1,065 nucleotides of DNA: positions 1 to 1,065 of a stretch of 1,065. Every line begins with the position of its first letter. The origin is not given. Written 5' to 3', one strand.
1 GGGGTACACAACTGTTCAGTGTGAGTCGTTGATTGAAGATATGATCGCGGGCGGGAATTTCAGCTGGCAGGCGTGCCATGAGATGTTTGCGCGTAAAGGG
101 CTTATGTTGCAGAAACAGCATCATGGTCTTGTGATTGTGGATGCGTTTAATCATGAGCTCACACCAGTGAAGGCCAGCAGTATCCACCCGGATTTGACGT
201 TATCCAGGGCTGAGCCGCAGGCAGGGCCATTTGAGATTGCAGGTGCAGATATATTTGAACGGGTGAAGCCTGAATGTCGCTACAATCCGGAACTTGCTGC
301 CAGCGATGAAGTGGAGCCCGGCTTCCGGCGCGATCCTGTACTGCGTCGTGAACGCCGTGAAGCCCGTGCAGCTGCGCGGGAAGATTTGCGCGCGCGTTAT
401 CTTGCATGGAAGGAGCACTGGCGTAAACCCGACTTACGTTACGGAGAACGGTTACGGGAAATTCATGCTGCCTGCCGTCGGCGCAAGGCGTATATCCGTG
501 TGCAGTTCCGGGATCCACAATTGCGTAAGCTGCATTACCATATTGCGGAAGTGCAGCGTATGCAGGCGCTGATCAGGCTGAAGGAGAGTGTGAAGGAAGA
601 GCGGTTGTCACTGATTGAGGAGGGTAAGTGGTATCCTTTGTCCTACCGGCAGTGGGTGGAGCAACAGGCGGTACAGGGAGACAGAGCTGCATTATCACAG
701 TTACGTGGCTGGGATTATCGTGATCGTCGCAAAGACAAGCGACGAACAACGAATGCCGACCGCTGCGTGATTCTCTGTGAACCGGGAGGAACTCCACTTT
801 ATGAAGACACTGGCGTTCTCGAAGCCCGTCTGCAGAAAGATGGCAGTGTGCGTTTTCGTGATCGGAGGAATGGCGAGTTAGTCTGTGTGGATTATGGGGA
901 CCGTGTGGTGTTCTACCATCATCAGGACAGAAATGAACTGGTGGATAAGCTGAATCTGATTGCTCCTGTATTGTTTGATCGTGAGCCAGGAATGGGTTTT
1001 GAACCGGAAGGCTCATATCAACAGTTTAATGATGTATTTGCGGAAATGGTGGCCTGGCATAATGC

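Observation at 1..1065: Entire window is one uninterrupted + strand reading frame that the ORF track does not list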

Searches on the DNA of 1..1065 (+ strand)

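Call 6: search_dna_similar(query=window:1-1065:+, collection=plasmids, mode=near)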
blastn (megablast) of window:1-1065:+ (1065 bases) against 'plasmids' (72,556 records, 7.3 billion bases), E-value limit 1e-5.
Records with a match: 877; places in all: 895; records where one place covers at least 80% of the query: 854.
Best place of each record, by identity: >=99% 602; 95-99% 9; 90-95% 2; 80-90% 262; 60-80% 2.
By first word of the organism name: Escherichia 800; Shigella 59; Klebsiella 8; Salmonella 6; Citrobacter 2; uncultured 1; Enterobacter 1.
By predicted mobility (MOB-suite, as given by PLSDB): conjugative 464; non-mobilizable 304; mobilizable 109.
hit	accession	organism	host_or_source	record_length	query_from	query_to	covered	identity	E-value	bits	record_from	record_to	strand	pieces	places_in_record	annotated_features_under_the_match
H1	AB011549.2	Escherichia coli O157:H7 str. Sakai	Homo sapiens,Human feces,Human ...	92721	1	1065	100%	100.0%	0e+0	1967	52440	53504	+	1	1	nikB: NikB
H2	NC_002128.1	Escherichia coli O157:H7 str. Sakai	-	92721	1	1065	100%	100.0%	0e+0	1967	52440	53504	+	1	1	nikB: NikB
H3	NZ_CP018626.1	Escherichia coli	Homo sapiens,stool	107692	1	1065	100%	100.0%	0e+0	1967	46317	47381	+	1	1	none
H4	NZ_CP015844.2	Escherichia coli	Bos taurus,animal,fecal steer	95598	1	1065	100%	100.0%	0e+0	1967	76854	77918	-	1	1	none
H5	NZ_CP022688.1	Escherichia coli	-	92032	1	1065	100%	100.0%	0e+0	1967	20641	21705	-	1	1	none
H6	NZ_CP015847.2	Escherichia coli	Bos taurus,animal,feces (Bos taurus)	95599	1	1065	100%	100.0%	0e+0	1967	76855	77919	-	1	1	none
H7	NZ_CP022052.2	Escherichia coli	Homo sapiens,clinical isolate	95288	1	1065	100%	100.0%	0e+0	1967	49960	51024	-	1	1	none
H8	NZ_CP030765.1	Escherichia coli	-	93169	1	1065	100%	100.0%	0e+0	1967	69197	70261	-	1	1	none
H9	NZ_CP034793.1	Escherichia coli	-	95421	1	1065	100%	100.0%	0e+0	1967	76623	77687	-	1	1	none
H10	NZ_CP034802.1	Escherichia coli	stool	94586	1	1065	100%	100.0%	0e+0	1967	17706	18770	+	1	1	none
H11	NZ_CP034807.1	Escherichia coli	stool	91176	1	1065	100%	100.0%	0e+0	1967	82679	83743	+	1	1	none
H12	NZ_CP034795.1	Escherichia coli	stool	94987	1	1065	100%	100.0%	0e+0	1967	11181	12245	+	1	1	none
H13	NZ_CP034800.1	Escherichia coli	stool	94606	1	1065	100%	100.0%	0e+0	1967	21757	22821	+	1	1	none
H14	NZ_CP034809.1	Escherichia coli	stool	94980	1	1065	100%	100.0%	0e+0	1967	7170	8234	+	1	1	none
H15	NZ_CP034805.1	Escherichia coli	stool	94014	1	1065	100%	100.0%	0e+0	1967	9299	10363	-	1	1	none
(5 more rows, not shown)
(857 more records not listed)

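Call 7: search_dna_similar(query=window:1-1065:+, collection=ecoli_genomes, mode=near)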
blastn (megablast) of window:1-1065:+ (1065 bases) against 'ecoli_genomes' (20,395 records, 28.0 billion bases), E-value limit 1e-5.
Records with a match: 793; places in all: 812; records where one place covers at least 80% of the query: 772.
Genomes with a match: 766 of 5426; with a place that covers at least 80% of the query: 748. Places per genome that has any: lowest 1, median 1, highest 4. On chromosomes: 1 places; on plasmids: 811.
Best place of each record, by identity: >=99% 527; 95-99% 7; 90-95% 2; 80-90% 257.
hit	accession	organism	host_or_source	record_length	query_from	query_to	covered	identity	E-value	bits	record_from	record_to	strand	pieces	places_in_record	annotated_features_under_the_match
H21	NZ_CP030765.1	Escherichia coli strain 2017C-4109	missing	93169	1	1065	100%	100.0%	0e+0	1967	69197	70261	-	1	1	relaxase NikB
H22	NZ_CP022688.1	Escherichia coli strain CDC#03-98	missing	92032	1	1065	100%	100.0%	0e+0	1967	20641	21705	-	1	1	relaxase NikB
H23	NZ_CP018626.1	Escherichia coli strain FORC_044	Homo sapiens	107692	1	1065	100%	100.0%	0e+0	1967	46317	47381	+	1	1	relaxase NikB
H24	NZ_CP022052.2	Escherichia coli O157 strain FDAARGOS_293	Homo sapiens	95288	1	1065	100%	100.0%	0e+0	1967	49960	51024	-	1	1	relaxase NikB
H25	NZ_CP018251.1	Escherichia coli strain 10671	Cattle faeces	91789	1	1065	100%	100.0%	0e+0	1967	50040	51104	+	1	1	relaxase NikB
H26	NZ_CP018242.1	Escherichia coli strain 319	missing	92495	1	1065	100%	100.0%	0e+0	1967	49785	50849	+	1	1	relaxase NikB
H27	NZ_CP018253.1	Escherichia coli strain 9000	Cattle faeces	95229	1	1065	100%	100.0%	0e+0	1967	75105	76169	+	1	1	relaxase NikB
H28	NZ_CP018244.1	Escherichia coli strain 350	missing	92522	1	1065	100%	100.0%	0e+0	1967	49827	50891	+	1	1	relaxase NikB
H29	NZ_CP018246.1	Escherichia coli strain 472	missing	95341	1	1065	100%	100.0%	0e+0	1967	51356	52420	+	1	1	relaxase NikB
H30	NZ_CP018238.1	Escherichia coli strain 155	missing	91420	1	1065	100%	100.0%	0e+0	1967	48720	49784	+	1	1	relaxase NikB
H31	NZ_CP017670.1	Escherichia coli O157:H7 strain PA20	stool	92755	1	1065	100%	100.0%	0e+0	1967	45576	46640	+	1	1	relaxase NikB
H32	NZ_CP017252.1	Escherichia coli strain NADC 5570/86-24/6564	not applicable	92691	1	1065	100%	100.0%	0e+0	1967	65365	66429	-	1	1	relaxase NikB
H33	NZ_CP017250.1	Escherichia coli strain NADC 5570/86-24/6565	not applicable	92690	1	1065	100%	100.0%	0e+0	1967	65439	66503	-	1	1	relaxase NikB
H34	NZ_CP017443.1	Escherichia coli O157:H7 strain 4276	Cattle Hide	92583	1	1065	100%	100.0%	0e+0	1967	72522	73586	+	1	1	relaxase NikB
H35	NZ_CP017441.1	Escherichia coli O157:H7 strain 3384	Cattle Hide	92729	1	1065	100%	100.0%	0e+0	1967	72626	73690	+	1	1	relaxase NikB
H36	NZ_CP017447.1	Escherichia coli O157:H7 strain 9234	Cattle Hide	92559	1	1065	100%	100.0%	0e+0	1967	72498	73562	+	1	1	relaxase NikB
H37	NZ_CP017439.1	Escherichia coli O157:H7 strain 2159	Cattle Hide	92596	1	1065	100%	100.0%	0e+0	1967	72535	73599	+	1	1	relaxase NikB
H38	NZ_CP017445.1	Escherichia coli O157:H7 strain 8368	Cattle Hide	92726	1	1065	100%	100.0%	0e+0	1967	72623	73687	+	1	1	relaxase NikB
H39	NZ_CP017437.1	Escherichia coli O157:H7 strain 2149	Cattle Hide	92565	1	1065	100%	100.0%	0e+0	1967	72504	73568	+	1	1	relaxase NikB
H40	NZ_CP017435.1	Escherichia coli O157:H7 strain 1130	Cattle Hide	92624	1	1065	100%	100.0%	0e+0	1967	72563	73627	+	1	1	relaxase NikB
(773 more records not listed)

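Call 8: get_annotated_region(hit=H1, flank=6000)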
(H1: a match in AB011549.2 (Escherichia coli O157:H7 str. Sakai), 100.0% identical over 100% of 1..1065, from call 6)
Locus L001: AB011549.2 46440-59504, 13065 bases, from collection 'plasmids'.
description: Escherichia coli O157:H7 str. Sakai plasmid pO157 DNA, complete sequence
organism: Escherichia coli O157:H7 str. Sakai (NCBI taxid 386585)
taxonomy: Bacteria; Pseudomonadota; Gammaproteobacteria; Enterobacterales; Enterobacteriaceae; Escherichia; Escherichia coli; Escherichia coli O157:H7 str. Sakai
host: -; source: Homo sapiens,Human feces,Human intestinal microflora; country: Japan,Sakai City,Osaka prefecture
typing (MOB-suite, as given by PLSDB): non-mobilizable; replicon IncFIA,IncFIB
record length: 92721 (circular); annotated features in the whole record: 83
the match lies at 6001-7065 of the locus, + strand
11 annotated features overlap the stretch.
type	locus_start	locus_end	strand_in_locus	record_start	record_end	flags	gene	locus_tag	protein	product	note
CDS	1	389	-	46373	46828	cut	-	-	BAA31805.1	-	-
CDS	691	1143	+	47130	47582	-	ssb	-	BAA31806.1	single-strand binding protein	-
CDS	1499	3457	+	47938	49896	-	-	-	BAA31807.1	-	-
CDS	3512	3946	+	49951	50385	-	psiB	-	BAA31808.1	-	-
CDS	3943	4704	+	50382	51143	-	psiA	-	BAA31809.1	-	-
CDS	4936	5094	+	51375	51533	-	parB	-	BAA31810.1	Stable plasmid inheritance protein (F leading maintenance protein)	-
CDS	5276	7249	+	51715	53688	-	nikB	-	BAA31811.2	NikB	-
CDS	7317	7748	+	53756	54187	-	-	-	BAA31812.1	-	-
CDS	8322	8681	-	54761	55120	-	IS3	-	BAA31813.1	transposase Tra5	-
CDS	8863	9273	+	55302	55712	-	IS21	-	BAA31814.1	transposase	-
predicted_resistance_gene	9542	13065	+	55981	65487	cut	toxB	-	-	toxin B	predicted by amrfinderplus; class ; identity 100.0%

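Call 9: get_annotated_region(hit=H31, flank=6000)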
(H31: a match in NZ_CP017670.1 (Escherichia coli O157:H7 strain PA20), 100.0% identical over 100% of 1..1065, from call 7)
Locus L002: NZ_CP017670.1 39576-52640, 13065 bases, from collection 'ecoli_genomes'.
description: Escherichia coli O157:H7 strain PA20 plasmid pO157, complete sequence
organism: Escherichia coli O157:H7 strain PA20 (NCBI taxid 83334)
replicon: plasmid pO157; assembly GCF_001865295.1
host: -; source: stool; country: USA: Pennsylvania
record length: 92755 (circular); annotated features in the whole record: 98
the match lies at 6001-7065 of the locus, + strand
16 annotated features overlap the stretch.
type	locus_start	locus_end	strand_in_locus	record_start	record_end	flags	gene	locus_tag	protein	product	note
CDS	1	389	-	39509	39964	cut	-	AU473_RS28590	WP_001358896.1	hypothetical protein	-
CDS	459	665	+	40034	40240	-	-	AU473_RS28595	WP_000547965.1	hypothetical protein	-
CDS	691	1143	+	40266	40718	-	-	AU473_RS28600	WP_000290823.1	single-stranded DNA-binding protein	-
CDS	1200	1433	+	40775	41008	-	-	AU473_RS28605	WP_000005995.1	DUF905 family protein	-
CDS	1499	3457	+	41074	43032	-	-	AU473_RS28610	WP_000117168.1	ParB/RepB/Spo0J family partition protein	-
CDS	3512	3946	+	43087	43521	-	psiB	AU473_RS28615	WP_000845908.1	conjugation system SOS inhibitor PsiB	-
CDS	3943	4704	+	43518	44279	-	-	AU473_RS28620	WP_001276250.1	plasmid SOS inhibition protein A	-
CDS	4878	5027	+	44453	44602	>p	-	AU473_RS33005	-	DUF5431 family protein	incomplete; partial in the middle of a contig; missing C-terminus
CDS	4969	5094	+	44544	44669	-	-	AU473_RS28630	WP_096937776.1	type I toxin-antitoxin system Hok family toxin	-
CDS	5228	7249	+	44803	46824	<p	-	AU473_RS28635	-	relaxase NikB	incomplete; partial in the middle of a contig; missing N-terminus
CDS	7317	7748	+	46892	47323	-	-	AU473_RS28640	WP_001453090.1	cell envelope integrity TolA C-terminal domain-containing protein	-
CDS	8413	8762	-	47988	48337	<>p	-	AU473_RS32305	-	IS3 family transposase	frameshifted; incomplete; partial in the middle of a contig; missing N-terminus and C-terminus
CDS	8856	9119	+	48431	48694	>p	-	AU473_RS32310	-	IS21 family transposase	incomplete; partial in the middle of a contig; missing C-terminus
CDS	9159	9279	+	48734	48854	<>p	-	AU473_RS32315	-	ATP-binding protein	frameshifted; incomplete; partial in the middle of a contig; missing N-terminus and C-terminus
CDS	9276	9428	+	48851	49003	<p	-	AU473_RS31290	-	IS1 family transposase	incomplete; partial in the middle of a contig; missing N-terminus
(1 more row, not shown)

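Call 13: search_dna_similar(query=L001:5100-7300:+, collection=plasmids, mode=near, rows=spread, max_rows=40)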
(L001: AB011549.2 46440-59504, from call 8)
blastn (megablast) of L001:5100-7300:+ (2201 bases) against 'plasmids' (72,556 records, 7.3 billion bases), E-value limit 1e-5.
Records with a match: 4966; places in all: 5057; records where one place covers at least 80% of the query: 856.
Best place of each record, by identity: >=99% 2438; 95-99% 766; 90-95% 1555; 80-90% 205; 60-80% 2.
By first word of the organism name: Escherichia 3959; Klebsiella 633; Shigella 183; Salmonella 159; Citrobacter 14; Enterobacter 12; uncultured 5; Pseudomonas 1.
By predicted mobility (MOB-suite, as given by PLSDB): conjugative 4048; mobilizable 498; non-mobilizable 420.
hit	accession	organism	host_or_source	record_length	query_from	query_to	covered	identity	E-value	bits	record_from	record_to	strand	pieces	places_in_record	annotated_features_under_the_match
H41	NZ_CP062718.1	Escherichia coli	Bovine Faeces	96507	1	2201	100%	100.0%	0e+0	4075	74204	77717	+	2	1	IS3-like element IS1203 family transposase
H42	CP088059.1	Escherichia coli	Homo sapiens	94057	1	2201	100%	100.0%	0e+0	4065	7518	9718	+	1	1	none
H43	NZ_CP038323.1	Escherichia coli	bovine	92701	1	2201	100%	100.0%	0e+0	4065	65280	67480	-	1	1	none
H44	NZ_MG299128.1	Shigella sonnei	Homo sapiens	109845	129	2201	94%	99.5%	0e+0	3773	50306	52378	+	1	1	relaxase/mobilization nuclease domain-containing protein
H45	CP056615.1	Escherichia coli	culture,Wastewater influent sample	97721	129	2201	94%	99.3%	0e+0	3746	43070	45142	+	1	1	relaxase/mobilization nuclease domain-containing protein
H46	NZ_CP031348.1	Escherichia coli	Cattle,whole organism,feces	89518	129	2070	88%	91.2%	0e+0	2641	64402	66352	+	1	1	relaxase/mobilization nuclease domain-containing protein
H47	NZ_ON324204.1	Escherichia coli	-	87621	129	2070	88%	89.4%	0e+0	2442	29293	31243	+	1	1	relaxase/mobilization nuclease domain-containing protein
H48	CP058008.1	Escherichia coli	culture,Pooled sheep faecal samples ...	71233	1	135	6%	97.8%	7e-58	233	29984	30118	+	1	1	none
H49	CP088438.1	Escherichia coli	Homo sapiens,blood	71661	1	131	6%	99.2%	5e-59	237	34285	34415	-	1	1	none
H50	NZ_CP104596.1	Escherichia coli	Homo sapiens,blood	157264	1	131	6%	99.2%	5e-59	237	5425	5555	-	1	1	none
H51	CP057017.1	Escherichia coli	culture,Pooled cattle faecal samples ...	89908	1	131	6%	99.2%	5e-59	237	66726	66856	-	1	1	none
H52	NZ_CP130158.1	Escherichia albertii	poultry,mixed culture,spleen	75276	1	131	6%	99.2%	5e-59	237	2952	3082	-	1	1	none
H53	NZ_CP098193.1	Escherichia coli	Canis lupus familiaris,Rectal swab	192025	1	131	6%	98.5%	2e-57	231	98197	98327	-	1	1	none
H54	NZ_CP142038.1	Escherichia coli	Homo sapiens,bile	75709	1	131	6%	98.5%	2e-57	231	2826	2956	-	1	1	none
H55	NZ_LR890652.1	Escherichia coli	Homo sapiens,blood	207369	1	131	6%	97.7%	1e-55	226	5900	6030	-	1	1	none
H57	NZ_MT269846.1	Klebsiella pneumoniae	-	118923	1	128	6%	100.0%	5e-59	237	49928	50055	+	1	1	none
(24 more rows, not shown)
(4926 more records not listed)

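Call 16: get_annotated_region(hit=H44, flank=5000)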
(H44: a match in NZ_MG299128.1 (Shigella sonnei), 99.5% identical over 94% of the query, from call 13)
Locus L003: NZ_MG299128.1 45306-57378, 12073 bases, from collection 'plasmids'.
description: Shigella sonnei strain SH262-2 plasmid pSH262-2, complete sequence
organism: Shigella sonnei (NCBI taxid 624)
taxonomy: Bacteria; Pseudomonadota; Gammaproteobacteria; Enterobacterales; Enterobacteriaceae; Shigella; Shigella sonnei
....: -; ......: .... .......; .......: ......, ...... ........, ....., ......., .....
typing (MOB-suite, as given by PLSDB): conjugative; replicon IncK2/Z; relaxase MOBP; mating-pair formation MPF_I
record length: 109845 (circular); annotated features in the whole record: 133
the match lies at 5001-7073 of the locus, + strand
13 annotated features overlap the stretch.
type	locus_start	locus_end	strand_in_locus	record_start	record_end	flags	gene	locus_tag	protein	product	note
CDS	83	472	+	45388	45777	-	-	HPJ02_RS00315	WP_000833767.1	hypothetical protein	-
CDS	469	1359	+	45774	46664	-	-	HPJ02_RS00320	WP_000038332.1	Rpn family recombination-promoting nuclease/putative transposase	-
CDS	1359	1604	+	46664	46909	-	-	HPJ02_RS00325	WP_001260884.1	hypothetical protein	-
CDS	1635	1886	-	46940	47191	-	-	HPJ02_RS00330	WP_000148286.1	helix-turn-helix transcriptional regulator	-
CDS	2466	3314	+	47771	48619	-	-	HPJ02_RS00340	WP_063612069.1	DUF4942 domain-containing protein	-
CDS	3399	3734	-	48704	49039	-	-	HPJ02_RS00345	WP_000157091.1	hypothetical protein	-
CDS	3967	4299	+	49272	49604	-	mobA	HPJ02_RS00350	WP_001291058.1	plasmid mobilization protein MobA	GO:0006355 - regulation of DNA-templated transcription [Evidence IEA]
CDS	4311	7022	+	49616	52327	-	-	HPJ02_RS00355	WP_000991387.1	relaxase/mobilization nuclease domain-containing protein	-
CDS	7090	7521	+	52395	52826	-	-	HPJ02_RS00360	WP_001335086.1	cell envelope integrity TolA C-terminal domain-containing protein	GO:0043213 - bacteriocin transport [Evidence IEA]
CDS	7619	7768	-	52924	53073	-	-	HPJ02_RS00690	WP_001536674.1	hypothetical protein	-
CDS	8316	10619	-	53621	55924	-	trbC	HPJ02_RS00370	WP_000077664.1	F-type conjugative transfer protein TrbC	-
CDS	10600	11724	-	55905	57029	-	-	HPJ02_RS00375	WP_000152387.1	DsbC family protein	-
CDS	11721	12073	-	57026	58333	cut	trbA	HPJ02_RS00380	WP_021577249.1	IncI1-type conjugal transfer protein TrbA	-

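Call 17: get_annotated_region(hit=H46, flank=5000)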
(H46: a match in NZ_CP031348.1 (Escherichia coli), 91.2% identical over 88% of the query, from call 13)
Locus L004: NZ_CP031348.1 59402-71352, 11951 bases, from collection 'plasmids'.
description: Escherichia coli O145 strain RM9467-C1 plasmid pRM9467-C1, complete sequence
organism: Escherichia coli (NCBI taxid 1055538)
taxonomy: Bacteria; Pseudomonadota; Gammaproteobacteria; Enterobacterales; Enterobacteriaceae; Escherichia; Escherichia coli
host: -; source: Cattle,whole organism,feces; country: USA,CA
typing (MOB-suite, as given by PLSDB): mobilizable; replicon IncFIB,IncI-gamma/K1; relaxase MOBP
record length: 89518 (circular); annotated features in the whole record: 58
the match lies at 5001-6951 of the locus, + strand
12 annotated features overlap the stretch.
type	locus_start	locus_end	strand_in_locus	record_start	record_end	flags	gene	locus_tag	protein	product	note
CDS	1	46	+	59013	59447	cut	-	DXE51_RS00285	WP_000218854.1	hypothetical protein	-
CDS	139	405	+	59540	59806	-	-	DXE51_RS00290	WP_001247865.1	hypothetical protein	-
CDS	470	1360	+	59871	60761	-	-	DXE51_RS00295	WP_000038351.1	Rpn family recombination-promoting nuclease/putative transposase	-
CDS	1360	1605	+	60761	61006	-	-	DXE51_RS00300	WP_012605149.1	hypothetical protein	-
CDS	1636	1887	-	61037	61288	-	-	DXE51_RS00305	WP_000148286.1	helix-turn-helix transcriptional regulator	-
CDS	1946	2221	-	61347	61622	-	-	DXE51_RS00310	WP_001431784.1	hypothetical protein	-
CDS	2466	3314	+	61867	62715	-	-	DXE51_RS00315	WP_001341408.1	DUF4942 domain-containing protein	-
CDS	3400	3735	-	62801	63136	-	-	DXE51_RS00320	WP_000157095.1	molybdopterin-guanine dinucleotide biosynthesis protein MobC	-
CDS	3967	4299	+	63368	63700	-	mobA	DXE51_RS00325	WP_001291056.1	plasmid mobilization protein MobA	GO:0006355 - regulation of DNA-templated transcription [Evidence IEA]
CDS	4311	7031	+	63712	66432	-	-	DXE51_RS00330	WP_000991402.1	relaxase/mobilization nuclease domain-containing protein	-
CDS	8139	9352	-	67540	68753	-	-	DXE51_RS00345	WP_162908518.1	IS3 family transposase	-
predicted_resistance_gene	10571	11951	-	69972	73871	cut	espP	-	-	serine protease autotransporter EspP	predicted by amrfinderplus; class ; identity 100.0%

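Call 22: get_annotated_region(hit=H48, flank=3000)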
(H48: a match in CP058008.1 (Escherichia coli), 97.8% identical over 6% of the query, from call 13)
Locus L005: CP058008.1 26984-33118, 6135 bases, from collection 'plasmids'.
description: Escherichia coli strain RHB04-C22 plasmid pRHB04-C22_2, complete sequence
organism: Escherichia coli (NCBI taxid 562)
taxonomy: Bacteria; Pseudomonadota; Gammaproteobacteria; Enterobacterales; Enterobacteriaceae; Escherichia; Escherichia coli
host: -; source: culture,Pooled sheep faecal samples collected from floor of farm; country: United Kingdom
typing (MOB-suite, as given by PLSDB): conjugative; replicon IncFIA,IncFIC; relaxase MOBF; mating-pair formation MPF_F
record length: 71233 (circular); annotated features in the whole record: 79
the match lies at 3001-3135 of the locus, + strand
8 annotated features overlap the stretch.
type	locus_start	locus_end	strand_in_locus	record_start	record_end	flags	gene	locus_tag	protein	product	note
CDS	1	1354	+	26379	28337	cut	-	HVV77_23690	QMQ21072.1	ParB/RepB/Spo0J family partition protein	-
CDS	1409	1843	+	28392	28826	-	psiB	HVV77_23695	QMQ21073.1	conjugation system SOS inhibitor PsiB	-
CDS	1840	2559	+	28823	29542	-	-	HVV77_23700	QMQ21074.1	plasmid SOS inhibition protein A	-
CDS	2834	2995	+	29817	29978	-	-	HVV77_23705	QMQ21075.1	type I toxin-antitoxin system Hok family toxin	-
CDS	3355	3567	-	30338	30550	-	-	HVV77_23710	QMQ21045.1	hypothetical protein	-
CDS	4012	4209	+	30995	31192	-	-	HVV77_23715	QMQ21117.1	hypothetical protein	-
CDS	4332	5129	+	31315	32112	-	-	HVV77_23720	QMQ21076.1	DUF945 domain-containing protein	-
CDS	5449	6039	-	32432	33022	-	-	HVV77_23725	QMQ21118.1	transglycosylase SLT domain-containing protein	-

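Call 23: get_annotated_region(hit=H57, flank=3000)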
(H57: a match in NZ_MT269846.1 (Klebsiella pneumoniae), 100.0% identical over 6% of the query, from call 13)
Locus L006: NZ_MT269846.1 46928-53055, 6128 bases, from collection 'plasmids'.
description: Klebsiella pneumoniae strain BSI073 plasmid pBSI073-KPC2, complete sequence
organism: Klebsiella pneumoniae (NCBI taxid 573)
taxonomy: Bacteria; Pseudomonadota; Gammaproteobacteria; Enterobacterales; Enterobacteriaceae; Klebsiella; Klebsiella pneumoniae
host: -; source: -; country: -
typing (MOB-suite, as given by PLSDB): conjugative; replicon ColRNAI_rep_cluster_1857,IncFIA,IncR,IncU; relaxase MOBC; mating-pair formation MPF_F
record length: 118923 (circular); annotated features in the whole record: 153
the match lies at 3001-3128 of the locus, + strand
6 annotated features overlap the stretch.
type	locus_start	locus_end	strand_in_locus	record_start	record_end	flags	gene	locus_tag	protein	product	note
CDS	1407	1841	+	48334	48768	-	psiB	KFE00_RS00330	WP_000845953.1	conjugation system SOS inhibitor PsiB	-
CDS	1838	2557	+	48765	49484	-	-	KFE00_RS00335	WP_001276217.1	plasmid SOS inhibition protein A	-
CDS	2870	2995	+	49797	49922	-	-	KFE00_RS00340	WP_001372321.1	type I toxin-antitoxin system Hok family toxin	-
CDS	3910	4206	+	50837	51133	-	-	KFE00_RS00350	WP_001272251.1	hypothetical protein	-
CDS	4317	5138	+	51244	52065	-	-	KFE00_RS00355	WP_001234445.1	DUF932 domain-containing protein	-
CDS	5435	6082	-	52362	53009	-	-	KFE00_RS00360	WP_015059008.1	transglycosylase SLT domain-containing protein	-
